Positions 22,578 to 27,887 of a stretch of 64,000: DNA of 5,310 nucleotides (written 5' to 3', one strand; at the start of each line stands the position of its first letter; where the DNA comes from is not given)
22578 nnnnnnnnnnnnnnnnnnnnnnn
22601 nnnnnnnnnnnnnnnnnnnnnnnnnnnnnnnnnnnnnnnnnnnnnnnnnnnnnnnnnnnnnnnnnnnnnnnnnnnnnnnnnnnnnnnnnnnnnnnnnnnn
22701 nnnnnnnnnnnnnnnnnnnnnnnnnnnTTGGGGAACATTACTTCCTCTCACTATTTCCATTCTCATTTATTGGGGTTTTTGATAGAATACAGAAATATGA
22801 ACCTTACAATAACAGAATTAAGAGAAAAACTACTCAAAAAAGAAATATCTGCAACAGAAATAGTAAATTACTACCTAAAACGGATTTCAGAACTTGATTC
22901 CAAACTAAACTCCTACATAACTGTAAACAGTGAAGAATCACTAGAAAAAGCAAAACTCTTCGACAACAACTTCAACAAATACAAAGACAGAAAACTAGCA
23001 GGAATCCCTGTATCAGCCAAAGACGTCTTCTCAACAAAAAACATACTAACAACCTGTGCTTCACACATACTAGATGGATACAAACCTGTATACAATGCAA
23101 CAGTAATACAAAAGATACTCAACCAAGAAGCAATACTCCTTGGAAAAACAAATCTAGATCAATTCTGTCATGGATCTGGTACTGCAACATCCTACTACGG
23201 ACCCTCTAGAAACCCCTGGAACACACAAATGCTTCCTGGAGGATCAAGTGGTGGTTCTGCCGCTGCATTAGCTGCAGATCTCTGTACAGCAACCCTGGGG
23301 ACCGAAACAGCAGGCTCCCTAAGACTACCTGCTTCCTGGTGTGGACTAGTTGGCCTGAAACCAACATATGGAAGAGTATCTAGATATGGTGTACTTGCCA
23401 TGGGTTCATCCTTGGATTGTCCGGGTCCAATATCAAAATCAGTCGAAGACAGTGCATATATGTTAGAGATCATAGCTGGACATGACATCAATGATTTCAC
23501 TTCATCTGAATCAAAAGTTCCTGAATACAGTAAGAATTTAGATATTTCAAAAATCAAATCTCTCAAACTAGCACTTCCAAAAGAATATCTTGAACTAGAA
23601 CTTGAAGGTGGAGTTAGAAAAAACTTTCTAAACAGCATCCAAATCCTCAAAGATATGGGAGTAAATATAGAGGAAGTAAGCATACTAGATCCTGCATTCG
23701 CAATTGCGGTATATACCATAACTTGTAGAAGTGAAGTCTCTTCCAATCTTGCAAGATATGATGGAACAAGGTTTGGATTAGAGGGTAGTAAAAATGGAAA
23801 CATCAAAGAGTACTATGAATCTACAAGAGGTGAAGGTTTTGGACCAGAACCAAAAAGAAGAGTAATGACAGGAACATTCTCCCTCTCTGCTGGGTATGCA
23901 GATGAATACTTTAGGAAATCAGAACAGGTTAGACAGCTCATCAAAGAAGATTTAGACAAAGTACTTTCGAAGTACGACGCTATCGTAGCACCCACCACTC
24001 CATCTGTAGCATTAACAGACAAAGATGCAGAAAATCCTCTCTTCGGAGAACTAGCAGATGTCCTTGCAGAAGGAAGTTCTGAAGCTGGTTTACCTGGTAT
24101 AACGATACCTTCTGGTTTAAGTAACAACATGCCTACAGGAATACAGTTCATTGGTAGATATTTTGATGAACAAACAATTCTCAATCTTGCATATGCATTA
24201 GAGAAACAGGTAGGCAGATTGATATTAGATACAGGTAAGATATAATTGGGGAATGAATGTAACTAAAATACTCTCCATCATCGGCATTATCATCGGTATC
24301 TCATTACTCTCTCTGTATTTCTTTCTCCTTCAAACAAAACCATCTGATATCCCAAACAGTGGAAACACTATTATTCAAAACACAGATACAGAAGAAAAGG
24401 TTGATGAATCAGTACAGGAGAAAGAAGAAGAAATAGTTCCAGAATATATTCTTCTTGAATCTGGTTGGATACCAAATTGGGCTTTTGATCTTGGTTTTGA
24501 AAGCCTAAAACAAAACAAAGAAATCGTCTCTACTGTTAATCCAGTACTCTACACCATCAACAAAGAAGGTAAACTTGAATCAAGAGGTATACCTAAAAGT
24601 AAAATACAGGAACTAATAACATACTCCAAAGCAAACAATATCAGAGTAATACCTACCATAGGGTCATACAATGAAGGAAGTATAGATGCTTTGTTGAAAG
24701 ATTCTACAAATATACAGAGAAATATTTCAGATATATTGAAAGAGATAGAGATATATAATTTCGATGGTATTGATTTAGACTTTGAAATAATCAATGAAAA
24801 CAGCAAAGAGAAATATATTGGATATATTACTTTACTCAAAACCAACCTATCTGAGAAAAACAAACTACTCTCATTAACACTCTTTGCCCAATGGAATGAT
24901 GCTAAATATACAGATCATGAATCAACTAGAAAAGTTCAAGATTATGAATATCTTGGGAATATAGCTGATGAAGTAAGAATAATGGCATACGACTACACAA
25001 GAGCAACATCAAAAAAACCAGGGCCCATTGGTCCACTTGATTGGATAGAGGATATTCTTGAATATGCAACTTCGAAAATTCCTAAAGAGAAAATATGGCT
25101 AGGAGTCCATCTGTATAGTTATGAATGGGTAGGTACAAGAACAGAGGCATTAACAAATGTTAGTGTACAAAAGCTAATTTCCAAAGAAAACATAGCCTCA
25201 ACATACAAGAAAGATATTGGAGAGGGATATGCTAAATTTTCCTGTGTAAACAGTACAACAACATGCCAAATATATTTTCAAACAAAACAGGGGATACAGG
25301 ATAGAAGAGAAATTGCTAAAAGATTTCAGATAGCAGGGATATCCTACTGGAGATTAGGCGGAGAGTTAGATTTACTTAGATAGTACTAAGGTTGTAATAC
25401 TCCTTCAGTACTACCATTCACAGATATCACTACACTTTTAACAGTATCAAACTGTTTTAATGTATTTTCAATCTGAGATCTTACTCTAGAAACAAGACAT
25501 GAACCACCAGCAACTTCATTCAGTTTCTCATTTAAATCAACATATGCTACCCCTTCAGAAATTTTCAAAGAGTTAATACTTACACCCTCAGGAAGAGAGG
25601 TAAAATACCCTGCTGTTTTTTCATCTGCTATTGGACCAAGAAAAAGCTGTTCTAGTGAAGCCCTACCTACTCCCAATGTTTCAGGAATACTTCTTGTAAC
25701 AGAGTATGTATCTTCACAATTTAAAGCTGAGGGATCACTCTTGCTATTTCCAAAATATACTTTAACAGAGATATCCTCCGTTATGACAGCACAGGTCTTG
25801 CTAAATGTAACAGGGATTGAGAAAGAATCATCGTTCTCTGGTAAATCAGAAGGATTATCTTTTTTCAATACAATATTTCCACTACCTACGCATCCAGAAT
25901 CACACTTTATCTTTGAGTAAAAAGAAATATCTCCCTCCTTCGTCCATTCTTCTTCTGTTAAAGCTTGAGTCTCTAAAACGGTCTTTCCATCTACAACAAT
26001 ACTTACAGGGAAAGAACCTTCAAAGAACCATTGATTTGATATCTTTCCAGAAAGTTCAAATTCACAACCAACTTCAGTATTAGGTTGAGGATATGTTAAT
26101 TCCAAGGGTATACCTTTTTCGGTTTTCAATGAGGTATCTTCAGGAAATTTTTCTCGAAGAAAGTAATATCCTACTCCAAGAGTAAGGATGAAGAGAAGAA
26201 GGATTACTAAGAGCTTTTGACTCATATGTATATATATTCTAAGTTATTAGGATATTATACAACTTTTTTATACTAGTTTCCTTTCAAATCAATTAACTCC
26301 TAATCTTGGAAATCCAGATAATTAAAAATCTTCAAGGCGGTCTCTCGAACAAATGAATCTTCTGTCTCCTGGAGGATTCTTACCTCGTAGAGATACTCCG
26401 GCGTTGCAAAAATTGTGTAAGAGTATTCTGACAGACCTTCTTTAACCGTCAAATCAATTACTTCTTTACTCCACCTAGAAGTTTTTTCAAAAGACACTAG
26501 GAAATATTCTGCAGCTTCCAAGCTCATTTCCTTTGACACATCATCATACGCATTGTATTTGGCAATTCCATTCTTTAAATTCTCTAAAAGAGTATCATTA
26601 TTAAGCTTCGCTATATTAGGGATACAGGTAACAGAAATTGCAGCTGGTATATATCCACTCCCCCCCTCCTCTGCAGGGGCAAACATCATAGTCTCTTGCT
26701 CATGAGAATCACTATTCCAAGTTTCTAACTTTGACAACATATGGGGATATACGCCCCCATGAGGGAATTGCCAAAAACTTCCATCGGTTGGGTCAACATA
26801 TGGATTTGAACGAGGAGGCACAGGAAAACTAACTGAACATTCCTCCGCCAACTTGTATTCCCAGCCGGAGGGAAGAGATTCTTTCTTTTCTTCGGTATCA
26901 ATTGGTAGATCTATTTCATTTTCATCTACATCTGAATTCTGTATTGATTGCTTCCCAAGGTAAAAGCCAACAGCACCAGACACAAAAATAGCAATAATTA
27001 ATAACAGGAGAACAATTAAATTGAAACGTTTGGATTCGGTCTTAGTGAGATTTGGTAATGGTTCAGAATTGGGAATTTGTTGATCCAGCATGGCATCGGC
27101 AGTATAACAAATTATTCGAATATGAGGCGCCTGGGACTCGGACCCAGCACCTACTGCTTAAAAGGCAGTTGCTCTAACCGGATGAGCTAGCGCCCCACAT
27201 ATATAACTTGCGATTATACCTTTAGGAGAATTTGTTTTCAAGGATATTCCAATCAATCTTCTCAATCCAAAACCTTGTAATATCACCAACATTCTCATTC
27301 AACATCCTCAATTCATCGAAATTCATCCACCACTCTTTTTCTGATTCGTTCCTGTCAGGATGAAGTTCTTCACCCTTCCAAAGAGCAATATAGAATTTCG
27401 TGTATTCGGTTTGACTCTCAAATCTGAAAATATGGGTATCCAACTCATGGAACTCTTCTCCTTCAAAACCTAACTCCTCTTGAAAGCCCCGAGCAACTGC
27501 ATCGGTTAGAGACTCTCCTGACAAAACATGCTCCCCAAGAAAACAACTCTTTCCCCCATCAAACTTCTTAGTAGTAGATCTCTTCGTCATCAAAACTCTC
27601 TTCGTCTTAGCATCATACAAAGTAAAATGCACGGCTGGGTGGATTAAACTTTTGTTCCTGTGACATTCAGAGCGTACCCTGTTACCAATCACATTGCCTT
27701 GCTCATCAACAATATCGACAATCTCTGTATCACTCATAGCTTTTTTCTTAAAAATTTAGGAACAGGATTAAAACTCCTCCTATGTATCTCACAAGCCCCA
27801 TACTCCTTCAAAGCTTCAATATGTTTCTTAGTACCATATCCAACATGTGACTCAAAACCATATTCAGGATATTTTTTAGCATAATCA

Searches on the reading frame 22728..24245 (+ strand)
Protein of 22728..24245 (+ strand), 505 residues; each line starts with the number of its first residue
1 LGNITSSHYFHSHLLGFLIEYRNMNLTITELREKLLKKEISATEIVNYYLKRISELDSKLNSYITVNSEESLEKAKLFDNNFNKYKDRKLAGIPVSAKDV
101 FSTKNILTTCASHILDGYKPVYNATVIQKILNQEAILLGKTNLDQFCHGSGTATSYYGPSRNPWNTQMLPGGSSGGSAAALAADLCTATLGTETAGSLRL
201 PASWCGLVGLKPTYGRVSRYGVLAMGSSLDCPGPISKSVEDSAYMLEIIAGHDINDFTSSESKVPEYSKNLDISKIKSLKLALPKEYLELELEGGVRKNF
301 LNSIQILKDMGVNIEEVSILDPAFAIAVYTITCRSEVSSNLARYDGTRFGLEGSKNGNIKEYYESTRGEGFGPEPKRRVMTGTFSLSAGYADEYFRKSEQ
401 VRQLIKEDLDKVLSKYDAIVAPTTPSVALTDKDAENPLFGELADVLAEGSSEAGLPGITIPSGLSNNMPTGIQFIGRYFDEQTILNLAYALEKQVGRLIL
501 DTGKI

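Call 74: search_protein_families(library=pfam, proteins=[window:22728-24245:+], max_evalue=0.001)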
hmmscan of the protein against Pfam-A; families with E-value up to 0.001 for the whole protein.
window:22728-24245:+ (505 aa): 1 family
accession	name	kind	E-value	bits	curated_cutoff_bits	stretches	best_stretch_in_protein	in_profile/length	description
PF01425.27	Amidase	-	3.3e-123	412.5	27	1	44-485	1-445/445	Amidase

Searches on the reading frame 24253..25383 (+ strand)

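Call 17: search_protein_families(library=pfam, proteins=[window:24253-25383:+], max_evalue=0.001)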
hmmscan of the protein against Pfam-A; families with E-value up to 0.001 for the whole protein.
window:24253-25383:+ (376 aa): 1 family
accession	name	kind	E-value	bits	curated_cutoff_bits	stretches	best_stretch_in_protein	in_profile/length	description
PF00704.34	Glyco_hydro_18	-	2.2e-23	83.9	29.6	1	108-369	48-315/317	Glycosyl hydrolases family 18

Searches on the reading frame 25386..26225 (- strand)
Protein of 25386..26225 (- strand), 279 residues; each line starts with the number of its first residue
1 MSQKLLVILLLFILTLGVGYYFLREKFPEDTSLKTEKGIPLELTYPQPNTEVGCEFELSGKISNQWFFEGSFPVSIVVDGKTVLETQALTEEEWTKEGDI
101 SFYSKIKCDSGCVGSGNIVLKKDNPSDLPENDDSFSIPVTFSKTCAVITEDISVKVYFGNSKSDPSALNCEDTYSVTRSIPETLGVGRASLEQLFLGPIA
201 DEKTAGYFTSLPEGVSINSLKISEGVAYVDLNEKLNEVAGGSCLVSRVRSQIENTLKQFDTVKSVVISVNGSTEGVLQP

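Call 17: search_protein_families(library=pfam, proteins=[window:25386-26225:-], max_evalue=0.001)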
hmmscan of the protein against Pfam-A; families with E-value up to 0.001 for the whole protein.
window:25386-26225:- (279 aa): 2 families
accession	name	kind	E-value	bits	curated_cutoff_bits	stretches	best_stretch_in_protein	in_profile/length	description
PF10646.14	Germane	-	4.3e-17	63.2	23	1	155-273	1-115/117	Sporulation and spore germination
PF10648.15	Gmad2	-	6.1e-05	23.7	25.7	1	43-127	4-84/86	Immunoglobulin-like domain of bacterial spore germination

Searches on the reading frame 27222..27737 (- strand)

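Call 17: search_protein_families(library=pfam, proteins=[window:27222-27737:-], max_evalue=0.001)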
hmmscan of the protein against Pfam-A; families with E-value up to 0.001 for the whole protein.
window:27222-27737:- (171 aa): 2 families
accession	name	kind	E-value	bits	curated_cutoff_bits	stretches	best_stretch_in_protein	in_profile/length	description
PF00293.34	NUDIX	-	2.4e-17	63.6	21.1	1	33-145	3-119/134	NUDIX domain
PF14815.12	NUDIX_4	-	0.00037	20.7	35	1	45-144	9-99/113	NUDIX domain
